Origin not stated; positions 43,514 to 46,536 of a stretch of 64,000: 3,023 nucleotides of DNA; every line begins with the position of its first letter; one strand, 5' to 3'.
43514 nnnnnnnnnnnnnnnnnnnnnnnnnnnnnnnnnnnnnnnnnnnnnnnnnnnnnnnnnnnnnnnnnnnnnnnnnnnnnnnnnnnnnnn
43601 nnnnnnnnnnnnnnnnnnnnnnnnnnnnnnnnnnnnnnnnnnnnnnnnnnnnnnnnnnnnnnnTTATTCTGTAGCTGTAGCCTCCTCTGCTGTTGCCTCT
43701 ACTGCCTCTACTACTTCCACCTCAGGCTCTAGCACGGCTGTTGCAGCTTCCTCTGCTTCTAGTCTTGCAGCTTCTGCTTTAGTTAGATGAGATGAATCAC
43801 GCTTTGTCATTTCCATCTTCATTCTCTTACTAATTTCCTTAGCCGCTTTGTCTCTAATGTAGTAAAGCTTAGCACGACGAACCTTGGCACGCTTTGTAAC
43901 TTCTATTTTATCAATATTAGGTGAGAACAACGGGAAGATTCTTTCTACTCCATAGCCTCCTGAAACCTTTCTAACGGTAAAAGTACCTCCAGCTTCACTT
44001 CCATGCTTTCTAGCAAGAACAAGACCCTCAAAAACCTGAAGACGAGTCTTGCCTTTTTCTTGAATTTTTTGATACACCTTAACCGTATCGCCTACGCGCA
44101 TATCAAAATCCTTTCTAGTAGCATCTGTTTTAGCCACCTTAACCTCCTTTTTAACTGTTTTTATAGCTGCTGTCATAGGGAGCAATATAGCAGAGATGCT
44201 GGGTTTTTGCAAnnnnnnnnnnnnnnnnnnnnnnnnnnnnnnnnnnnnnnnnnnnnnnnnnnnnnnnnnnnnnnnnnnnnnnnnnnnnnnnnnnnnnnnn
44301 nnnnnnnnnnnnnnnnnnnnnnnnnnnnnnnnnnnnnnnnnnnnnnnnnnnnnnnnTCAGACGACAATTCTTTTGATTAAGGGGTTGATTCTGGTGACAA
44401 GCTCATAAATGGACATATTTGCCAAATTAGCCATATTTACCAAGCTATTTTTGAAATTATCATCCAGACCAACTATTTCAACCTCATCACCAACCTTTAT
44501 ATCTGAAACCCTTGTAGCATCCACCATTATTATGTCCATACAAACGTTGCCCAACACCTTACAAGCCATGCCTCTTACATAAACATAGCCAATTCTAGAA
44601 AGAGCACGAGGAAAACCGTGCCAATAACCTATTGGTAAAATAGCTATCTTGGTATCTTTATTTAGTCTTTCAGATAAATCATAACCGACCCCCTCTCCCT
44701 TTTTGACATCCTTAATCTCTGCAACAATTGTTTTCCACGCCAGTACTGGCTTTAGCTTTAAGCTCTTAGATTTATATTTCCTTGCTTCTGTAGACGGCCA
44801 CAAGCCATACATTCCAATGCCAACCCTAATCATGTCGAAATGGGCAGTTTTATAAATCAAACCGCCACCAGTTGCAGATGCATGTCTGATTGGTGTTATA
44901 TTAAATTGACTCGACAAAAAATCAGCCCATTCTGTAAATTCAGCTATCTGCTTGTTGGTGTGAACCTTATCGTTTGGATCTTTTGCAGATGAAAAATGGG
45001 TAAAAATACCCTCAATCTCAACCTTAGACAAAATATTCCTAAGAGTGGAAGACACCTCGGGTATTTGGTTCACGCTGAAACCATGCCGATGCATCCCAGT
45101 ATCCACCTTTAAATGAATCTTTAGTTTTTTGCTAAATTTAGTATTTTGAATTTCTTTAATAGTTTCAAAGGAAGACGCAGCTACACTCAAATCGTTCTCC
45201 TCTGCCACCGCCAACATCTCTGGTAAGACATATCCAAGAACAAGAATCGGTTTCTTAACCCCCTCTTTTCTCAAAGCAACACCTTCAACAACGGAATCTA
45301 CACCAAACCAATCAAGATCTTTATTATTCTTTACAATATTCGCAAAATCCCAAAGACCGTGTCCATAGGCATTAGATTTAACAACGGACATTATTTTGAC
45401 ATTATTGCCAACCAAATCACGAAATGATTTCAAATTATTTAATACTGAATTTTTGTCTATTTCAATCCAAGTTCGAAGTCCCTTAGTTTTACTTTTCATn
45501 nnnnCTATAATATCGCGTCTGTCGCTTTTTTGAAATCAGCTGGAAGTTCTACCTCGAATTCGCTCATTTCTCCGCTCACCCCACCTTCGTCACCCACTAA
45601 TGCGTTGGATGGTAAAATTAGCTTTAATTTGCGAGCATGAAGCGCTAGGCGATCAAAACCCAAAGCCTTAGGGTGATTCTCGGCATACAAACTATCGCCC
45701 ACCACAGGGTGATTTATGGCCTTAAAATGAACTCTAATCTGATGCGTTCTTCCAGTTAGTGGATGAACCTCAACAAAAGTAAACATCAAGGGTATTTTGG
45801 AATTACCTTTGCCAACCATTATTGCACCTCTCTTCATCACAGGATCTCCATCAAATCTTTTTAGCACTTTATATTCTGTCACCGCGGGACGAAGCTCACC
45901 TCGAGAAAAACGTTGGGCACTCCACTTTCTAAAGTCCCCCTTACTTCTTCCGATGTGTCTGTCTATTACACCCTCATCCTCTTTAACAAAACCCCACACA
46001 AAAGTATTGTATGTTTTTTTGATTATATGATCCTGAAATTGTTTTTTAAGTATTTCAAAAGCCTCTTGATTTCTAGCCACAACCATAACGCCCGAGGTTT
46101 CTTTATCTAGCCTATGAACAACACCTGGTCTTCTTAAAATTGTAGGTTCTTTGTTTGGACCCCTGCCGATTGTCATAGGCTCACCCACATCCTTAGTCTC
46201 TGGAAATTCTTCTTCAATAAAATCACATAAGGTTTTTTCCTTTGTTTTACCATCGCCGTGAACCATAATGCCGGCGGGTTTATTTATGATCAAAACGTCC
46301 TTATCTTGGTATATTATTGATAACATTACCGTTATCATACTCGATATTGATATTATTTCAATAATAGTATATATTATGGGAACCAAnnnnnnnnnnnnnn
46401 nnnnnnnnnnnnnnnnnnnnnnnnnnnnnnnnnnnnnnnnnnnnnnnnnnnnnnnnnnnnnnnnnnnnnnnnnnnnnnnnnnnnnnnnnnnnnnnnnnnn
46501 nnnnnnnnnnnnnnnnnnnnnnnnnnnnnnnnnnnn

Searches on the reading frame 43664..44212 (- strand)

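Call 14: search_protein_families(library=pfam, proteins=[window:43664-44212:-])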
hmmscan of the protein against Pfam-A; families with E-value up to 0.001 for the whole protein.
window:43664-44212:- (182 aa): 1 family
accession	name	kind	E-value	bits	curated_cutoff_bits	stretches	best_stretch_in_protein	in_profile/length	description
PF01245.26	Ribosomal_L19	-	4e-35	120.6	22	1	30-127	10-106/111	Ribosomal protein L19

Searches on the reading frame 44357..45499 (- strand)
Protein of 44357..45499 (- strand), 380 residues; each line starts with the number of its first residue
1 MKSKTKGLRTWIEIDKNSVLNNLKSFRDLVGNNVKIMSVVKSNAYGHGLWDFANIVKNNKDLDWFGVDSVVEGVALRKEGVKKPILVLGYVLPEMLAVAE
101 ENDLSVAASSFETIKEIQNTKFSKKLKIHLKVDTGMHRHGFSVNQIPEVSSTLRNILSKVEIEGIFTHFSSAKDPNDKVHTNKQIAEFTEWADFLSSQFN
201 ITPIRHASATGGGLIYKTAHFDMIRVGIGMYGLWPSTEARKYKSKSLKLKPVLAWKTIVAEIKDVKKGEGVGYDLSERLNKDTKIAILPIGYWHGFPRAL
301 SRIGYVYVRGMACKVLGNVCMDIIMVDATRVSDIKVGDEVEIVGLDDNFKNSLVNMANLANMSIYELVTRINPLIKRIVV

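Call 14: search_protein_families(library=pfam, proteins=[window:44357-45499:-])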
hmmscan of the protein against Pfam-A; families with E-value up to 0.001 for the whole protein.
window:44357-45499:- (380 aa): 2 families
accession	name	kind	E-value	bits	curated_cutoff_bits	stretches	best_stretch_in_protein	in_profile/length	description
PF01168.26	Ala_racemase_N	-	6.1e-55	186.7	24.1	1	14-233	1-218/220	Alanine racemase, N-terminal domain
PF00842.27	Ala_racemase_C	-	1.8e-35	121.7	25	1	252-378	1-126/127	Alanine racemase, C-terminal domain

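Call 93: find_encoding_contigs(protein=window:44357-45499:-, flank=10000, max_places=10)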
Protein window:44357-45499:- (380 aa): 19 contigs read that carry it; 10 places shown.
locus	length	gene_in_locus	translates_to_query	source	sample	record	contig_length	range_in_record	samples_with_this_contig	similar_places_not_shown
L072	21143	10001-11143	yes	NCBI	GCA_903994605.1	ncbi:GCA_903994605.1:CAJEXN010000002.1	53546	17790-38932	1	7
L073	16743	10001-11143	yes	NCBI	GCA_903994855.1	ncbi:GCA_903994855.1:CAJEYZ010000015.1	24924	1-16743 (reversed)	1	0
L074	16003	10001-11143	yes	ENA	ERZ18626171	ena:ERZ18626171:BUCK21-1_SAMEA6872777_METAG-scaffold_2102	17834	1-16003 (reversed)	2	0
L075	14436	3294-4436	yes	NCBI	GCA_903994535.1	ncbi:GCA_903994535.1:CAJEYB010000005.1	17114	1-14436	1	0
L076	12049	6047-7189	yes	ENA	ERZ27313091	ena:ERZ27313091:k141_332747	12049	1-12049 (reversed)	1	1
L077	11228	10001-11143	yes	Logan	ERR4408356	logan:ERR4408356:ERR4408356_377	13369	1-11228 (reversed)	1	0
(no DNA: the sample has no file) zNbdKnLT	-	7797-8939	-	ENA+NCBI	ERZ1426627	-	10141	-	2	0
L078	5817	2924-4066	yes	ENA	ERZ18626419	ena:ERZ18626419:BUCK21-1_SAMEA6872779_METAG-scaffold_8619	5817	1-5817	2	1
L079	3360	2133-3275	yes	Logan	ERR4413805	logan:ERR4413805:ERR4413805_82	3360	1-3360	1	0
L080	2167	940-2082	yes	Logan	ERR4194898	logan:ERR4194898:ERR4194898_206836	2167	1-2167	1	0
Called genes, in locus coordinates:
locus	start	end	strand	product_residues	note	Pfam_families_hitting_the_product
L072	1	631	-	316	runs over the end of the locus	PF01149:Fapy_DNA_glyco, PF06831:H2TH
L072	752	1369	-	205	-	PF01330:RuvA_N, PF00633:HHH (faint), PF14520:HHH_5, PF07499:RuvA_C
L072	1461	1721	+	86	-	PF01649:Ribosomal_S20p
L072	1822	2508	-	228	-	PF03703:bPH_2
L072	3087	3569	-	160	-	-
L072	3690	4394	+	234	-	PF00106:adh_short, PF13561:adh_short_C2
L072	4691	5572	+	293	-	PF03652:RuvX, PF01588:tRNA_bind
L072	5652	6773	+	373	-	PF11104:PilM_2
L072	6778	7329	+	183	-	-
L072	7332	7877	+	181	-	-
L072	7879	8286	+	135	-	-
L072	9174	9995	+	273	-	PF00849:PseudoU_synth_2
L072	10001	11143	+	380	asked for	PF01168:Ala_racemase_N, PF00842:Ala_racemase_C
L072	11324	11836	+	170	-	PF01245:Ribosomal_L19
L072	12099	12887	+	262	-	PF01381:HTH_3, PF12844:HTH_19, PF13274:SocA_Panacea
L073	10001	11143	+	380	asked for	PF01168:Ala_racemase_N, PF00842:Ala_racemase_C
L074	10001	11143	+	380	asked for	PF01168:Ala_racemase_N, PF00842:Ala_racemase_C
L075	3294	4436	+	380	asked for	PF01168:Ala_racemase_N, PF00842:Ala_racemase_C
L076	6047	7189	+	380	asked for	PF01168:Ala_racemase_N, PF00842:Ala_racemase_C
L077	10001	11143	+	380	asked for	PF01168:Ala_racemase_N, PF00842:Ala_racemase_C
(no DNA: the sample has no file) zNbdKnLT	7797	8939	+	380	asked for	PF01168:Ala_racemase_N, PF00842:Ala_racemase_C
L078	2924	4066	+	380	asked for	PF01168:Ala_racemase_N, PF00842:Ala_racemase_C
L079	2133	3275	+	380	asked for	PF01168:Ala_racemase_N, PF00842:Ala_racemase_C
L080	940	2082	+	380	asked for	PF01168:Ala_racemase_N, PF00842:Ala_racemase_C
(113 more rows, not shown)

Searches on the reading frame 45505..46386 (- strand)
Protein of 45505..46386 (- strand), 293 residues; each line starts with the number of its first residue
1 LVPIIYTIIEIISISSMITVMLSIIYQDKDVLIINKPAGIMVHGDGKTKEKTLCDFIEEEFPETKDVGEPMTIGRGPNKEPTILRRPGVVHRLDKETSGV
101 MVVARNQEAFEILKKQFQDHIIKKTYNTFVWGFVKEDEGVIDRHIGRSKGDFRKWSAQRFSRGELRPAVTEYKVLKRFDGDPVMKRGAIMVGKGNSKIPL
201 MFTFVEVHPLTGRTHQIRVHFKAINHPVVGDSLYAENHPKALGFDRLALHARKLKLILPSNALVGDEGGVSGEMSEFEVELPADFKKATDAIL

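Call 14: search_protein_families(library=pfam, proteins=[window:45505-46386:-])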
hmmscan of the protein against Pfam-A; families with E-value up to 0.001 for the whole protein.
window:45505-46386:- (293 aa): 1 family
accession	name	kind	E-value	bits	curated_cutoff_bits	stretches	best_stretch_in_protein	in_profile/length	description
PF00849.27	PseudoU_synth_2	-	8.9e-28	97.9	26.8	1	30-222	1-151/152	RNA pseudouridylate synthase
